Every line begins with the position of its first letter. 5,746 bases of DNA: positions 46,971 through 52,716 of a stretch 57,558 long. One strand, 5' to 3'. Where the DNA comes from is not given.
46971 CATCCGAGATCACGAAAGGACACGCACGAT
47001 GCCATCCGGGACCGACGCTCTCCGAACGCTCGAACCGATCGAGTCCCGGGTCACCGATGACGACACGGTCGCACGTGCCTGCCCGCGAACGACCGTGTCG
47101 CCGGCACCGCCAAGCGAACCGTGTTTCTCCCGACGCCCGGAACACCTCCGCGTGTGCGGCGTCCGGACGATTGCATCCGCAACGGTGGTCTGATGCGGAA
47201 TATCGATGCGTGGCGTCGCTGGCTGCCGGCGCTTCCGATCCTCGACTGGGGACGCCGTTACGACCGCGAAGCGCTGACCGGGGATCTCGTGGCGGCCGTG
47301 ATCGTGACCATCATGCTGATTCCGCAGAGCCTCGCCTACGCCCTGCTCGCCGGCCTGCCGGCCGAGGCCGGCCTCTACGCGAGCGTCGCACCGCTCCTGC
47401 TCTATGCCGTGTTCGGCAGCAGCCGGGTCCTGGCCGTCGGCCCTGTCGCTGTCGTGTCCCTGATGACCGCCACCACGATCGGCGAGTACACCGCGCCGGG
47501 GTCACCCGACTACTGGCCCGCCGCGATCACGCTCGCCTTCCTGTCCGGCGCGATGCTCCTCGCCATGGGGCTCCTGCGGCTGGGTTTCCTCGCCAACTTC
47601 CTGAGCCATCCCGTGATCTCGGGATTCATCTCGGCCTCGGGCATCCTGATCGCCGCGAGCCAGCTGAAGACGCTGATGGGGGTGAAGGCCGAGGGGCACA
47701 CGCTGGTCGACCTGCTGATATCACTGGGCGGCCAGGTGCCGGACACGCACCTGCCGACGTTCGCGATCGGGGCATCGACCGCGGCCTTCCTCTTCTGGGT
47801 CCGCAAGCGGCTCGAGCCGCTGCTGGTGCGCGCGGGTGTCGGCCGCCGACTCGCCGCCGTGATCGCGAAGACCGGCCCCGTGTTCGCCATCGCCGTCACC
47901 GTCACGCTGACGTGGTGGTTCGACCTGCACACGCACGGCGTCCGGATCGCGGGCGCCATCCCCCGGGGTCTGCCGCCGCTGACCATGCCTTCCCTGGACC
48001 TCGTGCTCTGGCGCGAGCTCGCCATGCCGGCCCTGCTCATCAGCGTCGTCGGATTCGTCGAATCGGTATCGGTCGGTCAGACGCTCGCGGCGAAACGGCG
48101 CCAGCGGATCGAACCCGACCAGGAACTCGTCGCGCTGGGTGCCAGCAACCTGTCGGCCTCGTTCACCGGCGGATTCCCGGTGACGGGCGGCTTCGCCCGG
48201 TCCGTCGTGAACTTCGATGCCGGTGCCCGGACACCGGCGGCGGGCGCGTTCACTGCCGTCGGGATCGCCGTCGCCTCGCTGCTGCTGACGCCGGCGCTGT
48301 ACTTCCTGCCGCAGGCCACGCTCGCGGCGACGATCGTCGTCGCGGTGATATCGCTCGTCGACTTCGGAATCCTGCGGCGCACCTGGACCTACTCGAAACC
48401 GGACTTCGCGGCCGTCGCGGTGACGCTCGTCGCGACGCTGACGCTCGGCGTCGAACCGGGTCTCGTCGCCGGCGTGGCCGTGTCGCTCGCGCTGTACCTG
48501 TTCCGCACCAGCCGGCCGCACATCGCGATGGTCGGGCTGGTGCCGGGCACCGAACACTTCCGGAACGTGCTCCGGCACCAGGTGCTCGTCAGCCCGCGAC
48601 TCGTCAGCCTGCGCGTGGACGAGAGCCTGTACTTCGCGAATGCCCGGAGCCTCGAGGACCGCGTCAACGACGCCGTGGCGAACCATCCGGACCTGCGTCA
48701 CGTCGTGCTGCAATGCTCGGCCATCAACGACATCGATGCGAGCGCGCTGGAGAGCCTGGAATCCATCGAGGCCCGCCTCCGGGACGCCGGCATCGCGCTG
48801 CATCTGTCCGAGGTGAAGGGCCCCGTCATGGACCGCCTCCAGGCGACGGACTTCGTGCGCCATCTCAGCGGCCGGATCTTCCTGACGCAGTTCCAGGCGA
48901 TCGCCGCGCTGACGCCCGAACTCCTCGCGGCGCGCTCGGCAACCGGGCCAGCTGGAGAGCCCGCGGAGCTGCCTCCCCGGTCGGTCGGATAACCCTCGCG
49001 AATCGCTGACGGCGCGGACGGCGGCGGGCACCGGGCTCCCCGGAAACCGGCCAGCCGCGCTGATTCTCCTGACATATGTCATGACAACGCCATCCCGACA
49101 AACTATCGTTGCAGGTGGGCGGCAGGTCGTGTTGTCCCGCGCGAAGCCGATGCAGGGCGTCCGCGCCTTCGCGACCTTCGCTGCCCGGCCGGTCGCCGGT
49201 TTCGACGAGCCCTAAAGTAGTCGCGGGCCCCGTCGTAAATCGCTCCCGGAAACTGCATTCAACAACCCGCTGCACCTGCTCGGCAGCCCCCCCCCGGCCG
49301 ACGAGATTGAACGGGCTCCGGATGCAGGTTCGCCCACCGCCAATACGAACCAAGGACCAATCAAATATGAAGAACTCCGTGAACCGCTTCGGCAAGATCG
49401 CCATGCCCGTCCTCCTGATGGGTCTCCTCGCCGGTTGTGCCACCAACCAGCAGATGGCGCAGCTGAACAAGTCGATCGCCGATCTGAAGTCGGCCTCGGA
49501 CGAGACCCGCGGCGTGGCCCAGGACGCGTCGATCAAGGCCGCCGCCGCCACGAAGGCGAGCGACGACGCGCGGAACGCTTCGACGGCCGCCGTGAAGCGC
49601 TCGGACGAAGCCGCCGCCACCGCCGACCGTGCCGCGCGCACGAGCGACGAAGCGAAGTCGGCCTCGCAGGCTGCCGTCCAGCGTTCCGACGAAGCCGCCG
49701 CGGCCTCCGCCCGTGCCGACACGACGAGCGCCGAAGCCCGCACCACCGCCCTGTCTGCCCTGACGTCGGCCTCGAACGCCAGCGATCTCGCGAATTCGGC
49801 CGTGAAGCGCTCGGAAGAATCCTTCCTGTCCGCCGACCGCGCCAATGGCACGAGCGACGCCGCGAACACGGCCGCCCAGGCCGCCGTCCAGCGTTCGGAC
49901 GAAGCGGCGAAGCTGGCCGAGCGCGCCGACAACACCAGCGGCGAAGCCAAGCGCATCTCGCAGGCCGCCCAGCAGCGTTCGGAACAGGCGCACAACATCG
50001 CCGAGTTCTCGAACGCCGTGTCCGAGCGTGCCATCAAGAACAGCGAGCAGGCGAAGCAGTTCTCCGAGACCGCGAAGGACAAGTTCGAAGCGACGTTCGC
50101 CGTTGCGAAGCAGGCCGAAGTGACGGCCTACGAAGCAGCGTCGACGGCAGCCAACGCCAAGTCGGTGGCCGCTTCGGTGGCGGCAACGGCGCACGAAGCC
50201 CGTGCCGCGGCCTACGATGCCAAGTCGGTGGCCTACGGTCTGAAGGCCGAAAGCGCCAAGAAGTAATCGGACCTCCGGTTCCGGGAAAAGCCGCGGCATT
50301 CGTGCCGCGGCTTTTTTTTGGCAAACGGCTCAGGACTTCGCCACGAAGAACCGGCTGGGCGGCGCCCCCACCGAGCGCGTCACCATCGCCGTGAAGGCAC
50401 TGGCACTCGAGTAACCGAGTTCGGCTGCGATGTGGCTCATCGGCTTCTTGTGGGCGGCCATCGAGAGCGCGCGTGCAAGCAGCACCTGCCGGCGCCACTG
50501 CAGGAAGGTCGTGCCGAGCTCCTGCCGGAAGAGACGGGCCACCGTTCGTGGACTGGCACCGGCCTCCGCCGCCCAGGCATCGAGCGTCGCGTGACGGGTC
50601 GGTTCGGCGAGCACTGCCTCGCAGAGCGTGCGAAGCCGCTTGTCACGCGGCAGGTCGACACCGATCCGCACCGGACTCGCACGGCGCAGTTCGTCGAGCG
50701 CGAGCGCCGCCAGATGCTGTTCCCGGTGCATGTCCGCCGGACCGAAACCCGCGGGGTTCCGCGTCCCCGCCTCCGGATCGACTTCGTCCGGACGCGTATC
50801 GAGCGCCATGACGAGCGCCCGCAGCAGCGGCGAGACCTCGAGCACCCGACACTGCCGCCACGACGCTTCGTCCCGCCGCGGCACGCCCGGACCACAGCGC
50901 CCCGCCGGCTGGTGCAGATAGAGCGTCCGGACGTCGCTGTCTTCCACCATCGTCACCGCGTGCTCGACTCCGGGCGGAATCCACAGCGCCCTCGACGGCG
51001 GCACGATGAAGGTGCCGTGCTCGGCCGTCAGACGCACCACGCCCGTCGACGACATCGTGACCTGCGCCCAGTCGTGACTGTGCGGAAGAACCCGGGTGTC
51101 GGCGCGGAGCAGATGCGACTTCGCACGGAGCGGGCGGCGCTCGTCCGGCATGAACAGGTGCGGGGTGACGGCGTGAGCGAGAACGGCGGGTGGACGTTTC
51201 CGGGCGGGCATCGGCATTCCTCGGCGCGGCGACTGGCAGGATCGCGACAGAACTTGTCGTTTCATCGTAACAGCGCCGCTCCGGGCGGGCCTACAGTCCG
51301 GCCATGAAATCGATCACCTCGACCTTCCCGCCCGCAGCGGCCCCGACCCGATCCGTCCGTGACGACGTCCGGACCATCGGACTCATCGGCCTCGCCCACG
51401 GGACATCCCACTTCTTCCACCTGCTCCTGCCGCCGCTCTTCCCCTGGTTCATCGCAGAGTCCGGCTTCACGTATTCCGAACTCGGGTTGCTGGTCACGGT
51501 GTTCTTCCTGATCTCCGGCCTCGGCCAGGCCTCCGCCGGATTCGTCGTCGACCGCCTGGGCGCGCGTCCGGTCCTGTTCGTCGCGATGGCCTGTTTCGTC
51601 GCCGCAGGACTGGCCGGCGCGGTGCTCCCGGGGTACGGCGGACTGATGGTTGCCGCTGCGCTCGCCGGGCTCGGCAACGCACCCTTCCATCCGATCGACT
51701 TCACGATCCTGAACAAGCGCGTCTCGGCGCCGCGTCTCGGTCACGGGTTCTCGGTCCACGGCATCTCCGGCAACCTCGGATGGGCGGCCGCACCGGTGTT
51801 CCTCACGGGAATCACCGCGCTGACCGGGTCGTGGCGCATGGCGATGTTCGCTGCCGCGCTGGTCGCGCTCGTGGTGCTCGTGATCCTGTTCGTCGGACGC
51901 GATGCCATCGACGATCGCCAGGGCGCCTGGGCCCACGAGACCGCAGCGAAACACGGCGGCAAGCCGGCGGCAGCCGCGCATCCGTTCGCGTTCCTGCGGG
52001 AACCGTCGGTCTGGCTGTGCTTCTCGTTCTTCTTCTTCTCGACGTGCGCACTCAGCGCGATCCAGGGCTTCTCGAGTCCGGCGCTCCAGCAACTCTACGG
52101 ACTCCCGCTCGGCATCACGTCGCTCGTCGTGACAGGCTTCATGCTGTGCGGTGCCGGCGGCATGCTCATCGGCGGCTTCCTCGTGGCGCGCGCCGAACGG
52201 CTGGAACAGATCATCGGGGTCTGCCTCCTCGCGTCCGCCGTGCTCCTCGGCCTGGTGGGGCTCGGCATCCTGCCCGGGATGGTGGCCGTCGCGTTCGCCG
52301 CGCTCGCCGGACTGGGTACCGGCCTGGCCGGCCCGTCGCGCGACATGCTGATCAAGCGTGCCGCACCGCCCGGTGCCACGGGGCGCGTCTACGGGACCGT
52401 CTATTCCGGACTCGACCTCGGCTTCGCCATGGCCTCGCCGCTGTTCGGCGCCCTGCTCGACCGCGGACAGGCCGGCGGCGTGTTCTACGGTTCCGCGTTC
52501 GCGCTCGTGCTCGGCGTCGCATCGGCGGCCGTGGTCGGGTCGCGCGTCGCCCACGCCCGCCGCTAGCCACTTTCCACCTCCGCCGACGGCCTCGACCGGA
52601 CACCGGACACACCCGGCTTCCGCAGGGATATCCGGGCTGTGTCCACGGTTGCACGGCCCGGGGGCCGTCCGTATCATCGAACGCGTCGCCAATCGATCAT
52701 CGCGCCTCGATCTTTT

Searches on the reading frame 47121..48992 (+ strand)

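Call 25: search_protein_families(library=ncbifam, proteins=[window:47121-48992:+], max_evalue=1e-10)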
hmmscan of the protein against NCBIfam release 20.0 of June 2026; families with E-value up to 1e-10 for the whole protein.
window:47121-48992:+ (623 aa): 3 families
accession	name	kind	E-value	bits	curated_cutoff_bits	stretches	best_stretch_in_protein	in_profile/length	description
TIGR00815.1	sulP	subfamily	1.4e-135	452.9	380.45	1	39-580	1-551/565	sulfate permease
NF008660.1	PRK11660.1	equivalog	5.6e-49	167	614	1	43-586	20-552/572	C4-dicarboxylic acid transporter DauA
NF050096.1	BicarbTportBicA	equivalog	3.4e-32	111.7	880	1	50-455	10-396/547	bicarbonate transporter BicA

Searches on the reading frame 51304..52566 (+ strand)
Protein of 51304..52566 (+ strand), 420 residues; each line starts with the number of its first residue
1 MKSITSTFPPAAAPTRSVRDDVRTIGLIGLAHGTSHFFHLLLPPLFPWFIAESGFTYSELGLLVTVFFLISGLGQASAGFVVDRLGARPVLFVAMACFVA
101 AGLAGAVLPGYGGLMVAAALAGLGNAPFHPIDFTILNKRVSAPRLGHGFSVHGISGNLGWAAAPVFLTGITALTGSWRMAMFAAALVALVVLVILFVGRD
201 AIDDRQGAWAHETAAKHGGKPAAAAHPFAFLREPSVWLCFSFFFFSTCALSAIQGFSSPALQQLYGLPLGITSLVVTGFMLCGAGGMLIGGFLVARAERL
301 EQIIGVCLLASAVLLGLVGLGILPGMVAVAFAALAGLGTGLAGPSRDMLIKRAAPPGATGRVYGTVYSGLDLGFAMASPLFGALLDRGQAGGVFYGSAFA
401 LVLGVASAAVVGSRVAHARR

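Call 25: search_protein_families(library=ncbifam, proteins=[window:51304-52566:+], max_evalue=1e-10)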
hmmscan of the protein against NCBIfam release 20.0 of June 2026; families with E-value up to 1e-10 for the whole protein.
window:51304-52566:+ (420 aa): 2 families
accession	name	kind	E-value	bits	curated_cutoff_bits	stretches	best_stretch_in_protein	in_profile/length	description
TIGR00881.1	2A0104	subfamily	1.8e-13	50.3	407.75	1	47-200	19-173/379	phosphoglycerate transporter protein PgtP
TIGR00893.1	2A0114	subfamily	7.4e-13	48.2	395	1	54-404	25-391/399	D-galactonate transporter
